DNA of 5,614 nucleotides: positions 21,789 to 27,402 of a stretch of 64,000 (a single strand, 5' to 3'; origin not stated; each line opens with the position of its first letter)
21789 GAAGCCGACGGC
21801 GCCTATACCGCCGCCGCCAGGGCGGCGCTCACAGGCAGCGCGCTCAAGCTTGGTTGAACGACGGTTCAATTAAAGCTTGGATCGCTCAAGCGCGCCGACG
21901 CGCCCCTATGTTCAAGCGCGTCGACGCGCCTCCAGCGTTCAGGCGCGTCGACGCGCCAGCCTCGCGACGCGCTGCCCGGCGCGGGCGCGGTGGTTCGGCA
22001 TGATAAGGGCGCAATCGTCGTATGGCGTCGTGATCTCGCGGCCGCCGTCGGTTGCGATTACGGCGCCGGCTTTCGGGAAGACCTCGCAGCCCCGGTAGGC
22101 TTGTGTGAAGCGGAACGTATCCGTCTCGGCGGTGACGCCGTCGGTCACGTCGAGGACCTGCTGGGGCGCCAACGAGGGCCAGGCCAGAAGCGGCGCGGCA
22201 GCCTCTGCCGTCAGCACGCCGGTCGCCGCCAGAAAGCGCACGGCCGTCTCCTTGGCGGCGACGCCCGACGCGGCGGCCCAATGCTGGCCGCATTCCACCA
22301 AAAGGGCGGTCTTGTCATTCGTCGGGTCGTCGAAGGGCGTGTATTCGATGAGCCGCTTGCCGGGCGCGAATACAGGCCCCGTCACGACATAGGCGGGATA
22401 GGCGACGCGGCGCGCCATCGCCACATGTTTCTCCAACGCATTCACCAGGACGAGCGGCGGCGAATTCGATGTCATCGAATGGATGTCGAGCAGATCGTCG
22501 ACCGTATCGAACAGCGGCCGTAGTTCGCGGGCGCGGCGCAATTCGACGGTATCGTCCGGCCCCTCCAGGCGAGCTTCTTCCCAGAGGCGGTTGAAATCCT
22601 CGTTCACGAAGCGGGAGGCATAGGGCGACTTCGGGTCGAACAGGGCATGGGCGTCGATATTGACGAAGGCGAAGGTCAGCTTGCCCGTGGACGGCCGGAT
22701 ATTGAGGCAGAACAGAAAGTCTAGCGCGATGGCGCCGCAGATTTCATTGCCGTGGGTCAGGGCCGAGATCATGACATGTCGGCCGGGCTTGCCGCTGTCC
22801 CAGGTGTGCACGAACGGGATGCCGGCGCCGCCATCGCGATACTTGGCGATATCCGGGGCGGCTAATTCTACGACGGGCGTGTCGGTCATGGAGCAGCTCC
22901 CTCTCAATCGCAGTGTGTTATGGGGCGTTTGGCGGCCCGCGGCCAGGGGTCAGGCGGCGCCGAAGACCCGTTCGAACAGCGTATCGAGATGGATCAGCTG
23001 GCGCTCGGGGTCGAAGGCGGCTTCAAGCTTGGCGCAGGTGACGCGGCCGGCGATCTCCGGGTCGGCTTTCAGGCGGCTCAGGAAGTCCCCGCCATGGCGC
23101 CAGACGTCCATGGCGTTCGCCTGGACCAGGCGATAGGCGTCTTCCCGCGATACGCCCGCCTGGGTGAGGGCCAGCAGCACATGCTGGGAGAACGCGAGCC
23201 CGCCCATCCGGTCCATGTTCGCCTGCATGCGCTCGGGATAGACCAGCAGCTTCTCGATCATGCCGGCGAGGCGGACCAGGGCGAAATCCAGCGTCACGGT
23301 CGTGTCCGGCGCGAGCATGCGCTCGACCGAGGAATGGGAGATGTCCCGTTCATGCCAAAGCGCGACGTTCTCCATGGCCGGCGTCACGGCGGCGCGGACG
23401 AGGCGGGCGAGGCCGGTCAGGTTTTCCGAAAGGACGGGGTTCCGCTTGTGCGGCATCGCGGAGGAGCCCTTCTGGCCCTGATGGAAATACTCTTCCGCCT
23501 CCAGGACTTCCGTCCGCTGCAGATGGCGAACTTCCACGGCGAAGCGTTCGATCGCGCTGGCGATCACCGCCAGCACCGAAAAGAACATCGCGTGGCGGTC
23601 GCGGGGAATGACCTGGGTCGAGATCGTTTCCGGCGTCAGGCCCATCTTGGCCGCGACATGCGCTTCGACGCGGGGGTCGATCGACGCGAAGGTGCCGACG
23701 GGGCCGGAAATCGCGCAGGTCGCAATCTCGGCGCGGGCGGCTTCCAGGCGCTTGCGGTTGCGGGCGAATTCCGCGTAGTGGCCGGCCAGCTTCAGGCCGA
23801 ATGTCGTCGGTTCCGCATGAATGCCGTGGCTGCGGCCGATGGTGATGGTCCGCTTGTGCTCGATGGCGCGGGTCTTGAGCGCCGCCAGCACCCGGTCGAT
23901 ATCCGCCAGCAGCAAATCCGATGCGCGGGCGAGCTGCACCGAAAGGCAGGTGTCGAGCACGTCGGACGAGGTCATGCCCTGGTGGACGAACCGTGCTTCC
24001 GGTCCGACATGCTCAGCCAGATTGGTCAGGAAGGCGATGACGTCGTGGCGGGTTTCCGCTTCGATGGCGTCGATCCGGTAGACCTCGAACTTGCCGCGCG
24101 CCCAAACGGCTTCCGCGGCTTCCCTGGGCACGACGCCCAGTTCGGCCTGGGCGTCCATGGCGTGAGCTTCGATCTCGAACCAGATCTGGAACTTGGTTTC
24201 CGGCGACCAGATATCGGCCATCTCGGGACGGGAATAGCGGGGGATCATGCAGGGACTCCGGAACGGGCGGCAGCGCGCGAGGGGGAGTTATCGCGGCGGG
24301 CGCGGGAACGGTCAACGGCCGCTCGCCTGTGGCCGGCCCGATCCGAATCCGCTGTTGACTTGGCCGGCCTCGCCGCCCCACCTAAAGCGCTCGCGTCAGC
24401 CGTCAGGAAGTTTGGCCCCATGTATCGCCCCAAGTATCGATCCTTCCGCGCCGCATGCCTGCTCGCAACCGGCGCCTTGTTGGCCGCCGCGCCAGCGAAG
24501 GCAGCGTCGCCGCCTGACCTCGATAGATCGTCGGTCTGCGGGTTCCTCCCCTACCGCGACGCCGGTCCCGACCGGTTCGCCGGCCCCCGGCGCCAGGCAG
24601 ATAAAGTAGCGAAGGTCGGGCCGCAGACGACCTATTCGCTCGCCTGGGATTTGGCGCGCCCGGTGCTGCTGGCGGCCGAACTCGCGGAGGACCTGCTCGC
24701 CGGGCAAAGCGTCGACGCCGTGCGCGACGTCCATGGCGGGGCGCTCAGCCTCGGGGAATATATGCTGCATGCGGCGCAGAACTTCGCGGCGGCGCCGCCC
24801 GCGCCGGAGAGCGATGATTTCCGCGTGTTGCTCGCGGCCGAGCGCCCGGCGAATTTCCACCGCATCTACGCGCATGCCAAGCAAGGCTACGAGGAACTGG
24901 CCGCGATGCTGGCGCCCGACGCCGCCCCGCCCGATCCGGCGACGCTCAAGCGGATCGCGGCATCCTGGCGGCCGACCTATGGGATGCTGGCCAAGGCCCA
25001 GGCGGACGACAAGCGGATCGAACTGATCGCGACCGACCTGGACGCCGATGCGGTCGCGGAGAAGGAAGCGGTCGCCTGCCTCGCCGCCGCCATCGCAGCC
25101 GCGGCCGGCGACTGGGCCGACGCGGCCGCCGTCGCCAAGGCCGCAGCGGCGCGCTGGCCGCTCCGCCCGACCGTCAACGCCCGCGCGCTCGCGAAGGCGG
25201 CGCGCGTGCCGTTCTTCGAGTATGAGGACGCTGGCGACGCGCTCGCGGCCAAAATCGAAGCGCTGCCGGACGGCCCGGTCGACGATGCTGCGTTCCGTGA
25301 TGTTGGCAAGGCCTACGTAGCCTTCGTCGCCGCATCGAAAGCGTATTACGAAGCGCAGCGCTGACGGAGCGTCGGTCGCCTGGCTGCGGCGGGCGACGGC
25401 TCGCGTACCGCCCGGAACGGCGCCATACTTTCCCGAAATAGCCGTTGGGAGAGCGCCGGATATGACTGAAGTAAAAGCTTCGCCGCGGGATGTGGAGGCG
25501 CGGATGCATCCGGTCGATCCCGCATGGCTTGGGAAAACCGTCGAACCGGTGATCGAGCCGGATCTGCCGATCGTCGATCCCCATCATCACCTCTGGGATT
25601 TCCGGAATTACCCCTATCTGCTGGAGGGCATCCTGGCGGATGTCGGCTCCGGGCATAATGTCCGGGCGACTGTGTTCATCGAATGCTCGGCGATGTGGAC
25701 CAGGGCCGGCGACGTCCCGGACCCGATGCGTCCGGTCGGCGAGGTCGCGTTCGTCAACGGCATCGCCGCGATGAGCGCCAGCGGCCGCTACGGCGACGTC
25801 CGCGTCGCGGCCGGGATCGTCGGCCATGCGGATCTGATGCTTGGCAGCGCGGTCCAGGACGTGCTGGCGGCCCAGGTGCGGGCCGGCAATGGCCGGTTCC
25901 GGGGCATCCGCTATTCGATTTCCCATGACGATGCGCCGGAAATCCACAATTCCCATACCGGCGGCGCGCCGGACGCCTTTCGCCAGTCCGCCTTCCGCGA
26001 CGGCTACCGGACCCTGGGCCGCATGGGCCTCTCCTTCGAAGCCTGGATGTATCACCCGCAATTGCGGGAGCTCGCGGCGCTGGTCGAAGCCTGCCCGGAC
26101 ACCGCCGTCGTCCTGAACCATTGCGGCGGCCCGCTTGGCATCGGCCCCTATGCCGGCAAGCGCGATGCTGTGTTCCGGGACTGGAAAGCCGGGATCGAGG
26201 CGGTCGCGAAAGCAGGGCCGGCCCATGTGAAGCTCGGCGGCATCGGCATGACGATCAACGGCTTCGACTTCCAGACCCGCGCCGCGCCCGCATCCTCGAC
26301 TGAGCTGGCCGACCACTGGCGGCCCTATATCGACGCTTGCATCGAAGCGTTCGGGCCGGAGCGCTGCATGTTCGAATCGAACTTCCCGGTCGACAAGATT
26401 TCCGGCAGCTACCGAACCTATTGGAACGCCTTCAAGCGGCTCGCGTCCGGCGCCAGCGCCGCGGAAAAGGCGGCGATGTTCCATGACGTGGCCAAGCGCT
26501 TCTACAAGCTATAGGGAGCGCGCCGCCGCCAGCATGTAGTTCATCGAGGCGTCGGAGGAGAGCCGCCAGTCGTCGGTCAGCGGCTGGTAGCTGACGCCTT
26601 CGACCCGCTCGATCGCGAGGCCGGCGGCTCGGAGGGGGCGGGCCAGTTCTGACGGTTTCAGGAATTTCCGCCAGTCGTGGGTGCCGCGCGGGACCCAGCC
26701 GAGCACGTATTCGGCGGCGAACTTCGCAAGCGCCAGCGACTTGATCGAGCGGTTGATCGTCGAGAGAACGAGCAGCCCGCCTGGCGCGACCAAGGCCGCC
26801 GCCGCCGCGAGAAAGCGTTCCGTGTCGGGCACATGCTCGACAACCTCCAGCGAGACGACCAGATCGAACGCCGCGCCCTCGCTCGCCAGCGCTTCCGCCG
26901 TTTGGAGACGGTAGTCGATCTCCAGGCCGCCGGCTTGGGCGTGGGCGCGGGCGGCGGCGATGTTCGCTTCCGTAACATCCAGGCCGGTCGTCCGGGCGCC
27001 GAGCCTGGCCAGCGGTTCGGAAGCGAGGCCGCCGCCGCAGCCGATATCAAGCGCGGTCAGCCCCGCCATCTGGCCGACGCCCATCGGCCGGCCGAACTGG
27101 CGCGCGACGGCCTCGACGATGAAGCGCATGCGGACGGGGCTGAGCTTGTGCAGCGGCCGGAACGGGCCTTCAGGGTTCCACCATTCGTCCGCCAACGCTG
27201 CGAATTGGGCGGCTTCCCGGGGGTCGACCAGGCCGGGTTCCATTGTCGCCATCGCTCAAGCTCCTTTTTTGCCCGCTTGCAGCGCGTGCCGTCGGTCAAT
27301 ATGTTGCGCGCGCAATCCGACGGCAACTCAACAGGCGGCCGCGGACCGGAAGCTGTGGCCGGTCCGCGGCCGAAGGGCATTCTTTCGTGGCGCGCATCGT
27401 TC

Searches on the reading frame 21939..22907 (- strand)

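Call 29: search_protein_families(library=pfam, proteins=[window:21939-22907:-], max_evalue=0.001)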
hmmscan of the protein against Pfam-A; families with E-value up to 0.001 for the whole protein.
window:21939-22907:- (322 aa): 1 family
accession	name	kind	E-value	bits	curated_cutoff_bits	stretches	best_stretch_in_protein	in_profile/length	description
PF24827.1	AstE_AspA_cat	-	1.3e-09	38.3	25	1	41-174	1-140/192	Succinylglutamate desuccinylase/Aspartoacylase catalytic domain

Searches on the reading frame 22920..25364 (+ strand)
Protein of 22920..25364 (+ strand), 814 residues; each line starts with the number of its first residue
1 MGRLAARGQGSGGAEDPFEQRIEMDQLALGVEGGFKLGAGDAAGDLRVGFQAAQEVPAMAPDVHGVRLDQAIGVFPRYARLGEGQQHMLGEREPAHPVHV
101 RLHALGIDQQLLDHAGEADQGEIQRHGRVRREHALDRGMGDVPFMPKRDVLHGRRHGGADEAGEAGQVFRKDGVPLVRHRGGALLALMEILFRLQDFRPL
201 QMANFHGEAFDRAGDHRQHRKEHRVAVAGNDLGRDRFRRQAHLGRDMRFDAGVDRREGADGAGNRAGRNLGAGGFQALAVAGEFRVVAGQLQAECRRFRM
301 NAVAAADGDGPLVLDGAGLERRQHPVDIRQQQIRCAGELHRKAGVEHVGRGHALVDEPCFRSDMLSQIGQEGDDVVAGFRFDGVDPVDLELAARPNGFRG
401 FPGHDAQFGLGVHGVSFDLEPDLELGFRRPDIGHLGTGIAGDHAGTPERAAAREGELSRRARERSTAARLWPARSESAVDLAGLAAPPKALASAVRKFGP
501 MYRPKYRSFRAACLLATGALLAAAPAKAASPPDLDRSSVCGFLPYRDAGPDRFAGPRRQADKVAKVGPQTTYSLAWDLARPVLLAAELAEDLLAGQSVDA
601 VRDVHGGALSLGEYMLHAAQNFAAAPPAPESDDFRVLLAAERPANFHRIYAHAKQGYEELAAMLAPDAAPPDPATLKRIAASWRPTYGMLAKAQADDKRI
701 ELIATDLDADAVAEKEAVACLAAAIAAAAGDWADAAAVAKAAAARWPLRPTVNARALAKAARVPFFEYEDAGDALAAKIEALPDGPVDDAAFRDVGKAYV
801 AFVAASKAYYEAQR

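Call 27: find_encoding_contigs(protein=window:22920-25364:+, flank=10000, max_places=1)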
Protein window:22920-25364:+ (814 aa): no gene with exactly this product is on record in the collection.

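Call 29: search_protein_families(library=pfam, proteins=[window:22920-25364:+], max_evalue=0.001)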
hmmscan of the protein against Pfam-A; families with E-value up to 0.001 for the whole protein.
window:22920-25364:+ (814 aa): 0 families

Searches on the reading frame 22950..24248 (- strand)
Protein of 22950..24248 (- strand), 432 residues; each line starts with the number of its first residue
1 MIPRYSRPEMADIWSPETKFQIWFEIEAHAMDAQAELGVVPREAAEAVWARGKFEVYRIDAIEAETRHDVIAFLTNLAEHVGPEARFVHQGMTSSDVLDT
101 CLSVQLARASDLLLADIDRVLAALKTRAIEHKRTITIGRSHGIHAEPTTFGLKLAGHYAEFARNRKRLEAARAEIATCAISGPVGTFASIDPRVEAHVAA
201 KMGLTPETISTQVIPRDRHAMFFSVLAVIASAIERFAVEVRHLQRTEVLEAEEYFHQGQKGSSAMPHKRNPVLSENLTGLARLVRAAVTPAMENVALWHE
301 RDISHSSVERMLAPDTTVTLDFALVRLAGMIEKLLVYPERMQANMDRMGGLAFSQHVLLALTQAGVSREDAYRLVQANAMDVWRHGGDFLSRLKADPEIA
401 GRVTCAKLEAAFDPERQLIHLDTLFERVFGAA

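Call 67: search_protein_families(library=pfam, proteins=[window:22950-24248:-], max_evalue=0.01)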
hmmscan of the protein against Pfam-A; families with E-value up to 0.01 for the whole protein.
window:22950-24248:- (432 aa): 2 families
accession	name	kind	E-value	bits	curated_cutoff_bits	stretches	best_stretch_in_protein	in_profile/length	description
PF00206.25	Lyase_1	-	9.7e-51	173.5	27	1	7-284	7-310/312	Lyase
PF10397.14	ADSL_C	-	1.5e-23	83.3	32.7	1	350-428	1-79/79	Adenylosuccinate lyase C-terminus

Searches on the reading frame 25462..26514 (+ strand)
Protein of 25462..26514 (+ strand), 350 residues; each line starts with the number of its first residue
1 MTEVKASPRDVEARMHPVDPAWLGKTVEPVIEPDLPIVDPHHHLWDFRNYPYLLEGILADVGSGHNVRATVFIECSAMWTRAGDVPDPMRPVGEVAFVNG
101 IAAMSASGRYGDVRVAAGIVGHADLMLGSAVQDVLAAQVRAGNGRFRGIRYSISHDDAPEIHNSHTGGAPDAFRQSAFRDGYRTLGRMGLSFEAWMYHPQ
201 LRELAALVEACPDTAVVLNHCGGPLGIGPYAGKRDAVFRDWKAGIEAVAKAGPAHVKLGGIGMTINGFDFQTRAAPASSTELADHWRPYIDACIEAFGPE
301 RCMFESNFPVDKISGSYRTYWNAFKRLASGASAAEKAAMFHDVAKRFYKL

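Call 29: search_protein_families(library=pfam, proteins=[window:25462-26514:+], max_evalue=0.001)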
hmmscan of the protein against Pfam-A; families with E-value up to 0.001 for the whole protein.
window:25462-26514:+ (350 aa): 1 family
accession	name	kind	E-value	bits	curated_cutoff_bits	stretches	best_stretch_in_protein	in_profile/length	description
PF04909.20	Amidohydro_2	-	1e-31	111.2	26.4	1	38-350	1-289/289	Amidohydrolase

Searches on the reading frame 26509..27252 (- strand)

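Call 67: search_protein_families(library=pfam, proteins=[window:26509-27252:-], max_evalue=0.01)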
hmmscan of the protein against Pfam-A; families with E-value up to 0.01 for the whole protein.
window:26509-27252:- (247 aa): 10 families
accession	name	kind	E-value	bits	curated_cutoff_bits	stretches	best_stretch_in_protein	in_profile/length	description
PF13489.12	Methyltransf_23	-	1.6e-22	80.4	27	1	47-215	11-162/164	Methyltransferase domain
PF08241.18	Methyltransf_11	-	2e-22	80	21.2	1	68-163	1-95/95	Methyltransferase domain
PF13649.12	Methyltransf_25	-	4.6e-19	69.3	27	1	68-159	2-97/97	Methyltransferase domain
PF08242.18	Methyltransf_12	-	5.5e-17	62.7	30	1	68-161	1-98/98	Methyltransferase domain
PF13847.12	Methyltransf_31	-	1.8e-15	57.3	27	1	64-174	4-126/145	Methyltransferase domain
PF02353.26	CMAS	-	7.9e-10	38.9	27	1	63-175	62-176/273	Mycolic acid cyclopropane synthetase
PF01209.24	Ubie_methyltran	-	2.5e-05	24.2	20.1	1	60-168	44-156/233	ubiE/COQ5 methyltransferase family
PF05401.17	NodS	-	4.9e-05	23.7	24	1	66-155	46-133/201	Nodulation protein S (NodS)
PF06325.19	PrmA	-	8.5e-05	22.6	22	1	65-166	163-261/296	Ribosomal protein L11 methyltransferase (PrmA)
PF05175.20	MTS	-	0.00056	20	23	1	66-163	34-138/170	Methyltransferase small domain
